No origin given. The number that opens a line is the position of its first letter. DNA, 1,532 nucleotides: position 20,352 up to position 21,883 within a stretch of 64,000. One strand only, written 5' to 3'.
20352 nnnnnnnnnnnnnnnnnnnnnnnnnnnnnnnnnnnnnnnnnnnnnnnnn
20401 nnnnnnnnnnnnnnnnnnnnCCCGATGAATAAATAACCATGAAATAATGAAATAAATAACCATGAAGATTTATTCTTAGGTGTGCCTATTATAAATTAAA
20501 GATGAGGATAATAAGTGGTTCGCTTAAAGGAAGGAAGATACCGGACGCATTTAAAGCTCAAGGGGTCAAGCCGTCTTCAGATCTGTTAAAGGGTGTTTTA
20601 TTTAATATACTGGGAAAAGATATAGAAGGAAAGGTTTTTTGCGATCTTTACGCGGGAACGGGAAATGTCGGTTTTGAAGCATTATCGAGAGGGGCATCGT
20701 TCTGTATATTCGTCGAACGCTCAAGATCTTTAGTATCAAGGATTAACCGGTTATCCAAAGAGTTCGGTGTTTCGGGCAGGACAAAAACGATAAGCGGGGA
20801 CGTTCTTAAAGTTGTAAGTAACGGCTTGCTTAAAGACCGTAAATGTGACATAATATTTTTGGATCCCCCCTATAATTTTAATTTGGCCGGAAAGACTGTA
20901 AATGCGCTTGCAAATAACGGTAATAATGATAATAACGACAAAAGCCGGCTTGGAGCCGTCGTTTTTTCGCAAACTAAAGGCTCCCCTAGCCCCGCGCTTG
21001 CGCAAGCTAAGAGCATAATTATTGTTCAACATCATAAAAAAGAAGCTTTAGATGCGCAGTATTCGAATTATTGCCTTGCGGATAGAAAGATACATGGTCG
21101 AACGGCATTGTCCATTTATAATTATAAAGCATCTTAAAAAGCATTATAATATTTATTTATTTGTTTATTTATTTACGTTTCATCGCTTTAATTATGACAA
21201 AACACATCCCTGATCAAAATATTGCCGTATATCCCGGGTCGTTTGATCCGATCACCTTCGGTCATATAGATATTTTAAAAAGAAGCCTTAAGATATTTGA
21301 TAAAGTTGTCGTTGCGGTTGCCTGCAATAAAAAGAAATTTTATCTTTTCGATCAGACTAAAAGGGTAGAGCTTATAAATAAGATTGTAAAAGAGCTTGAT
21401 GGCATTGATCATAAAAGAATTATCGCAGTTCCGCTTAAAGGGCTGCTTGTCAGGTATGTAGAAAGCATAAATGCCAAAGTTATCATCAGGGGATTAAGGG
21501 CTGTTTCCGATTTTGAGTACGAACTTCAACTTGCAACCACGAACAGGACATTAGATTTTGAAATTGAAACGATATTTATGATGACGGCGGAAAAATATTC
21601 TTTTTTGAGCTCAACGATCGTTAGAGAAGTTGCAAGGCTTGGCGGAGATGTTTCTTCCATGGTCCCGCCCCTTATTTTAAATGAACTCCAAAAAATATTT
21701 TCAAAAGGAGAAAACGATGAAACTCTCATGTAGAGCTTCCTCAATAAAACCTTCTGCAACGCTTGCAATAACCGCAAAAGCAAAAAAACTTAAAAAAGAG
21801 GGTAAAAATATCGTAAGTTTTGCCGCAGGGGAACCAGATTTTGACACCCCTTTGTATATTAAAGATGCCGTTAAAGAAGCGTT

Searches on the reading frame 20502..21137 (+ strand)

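Call 8: search_protein_families(library=pfam, proteins=[window:20502-21137:+])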
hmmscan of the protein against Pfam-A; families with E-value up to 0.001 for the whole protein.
window:20502-21137:+ (211 aa): 2 families
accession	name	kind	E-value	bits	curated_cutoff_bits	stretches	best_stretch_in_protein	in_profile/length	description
PF03602.21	Cons_hypoth95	-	4.7e-38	131.1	24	1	1-140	1-140/182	Conserved hypothetical protein 95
PF02086.21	MethyltransfD12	-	5.4e-06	26.8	22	0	112-163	173-223/253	D12 class N6 adenine-specific DNA methyltransferase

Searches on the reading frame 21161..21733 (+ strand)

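Call 8: search_protein_families(library=pfam, proteins=[window:21161-21733:+])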
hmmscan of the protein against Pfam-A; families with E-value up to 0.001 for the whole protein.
window:21161-21733:+ (190 aa): 1 family
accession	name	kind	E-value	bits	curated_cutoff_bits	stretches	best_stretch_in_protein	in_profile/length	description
PF01467.32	CTP_transf_like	-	6.8e-25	88.3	21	1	23-156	1-132/133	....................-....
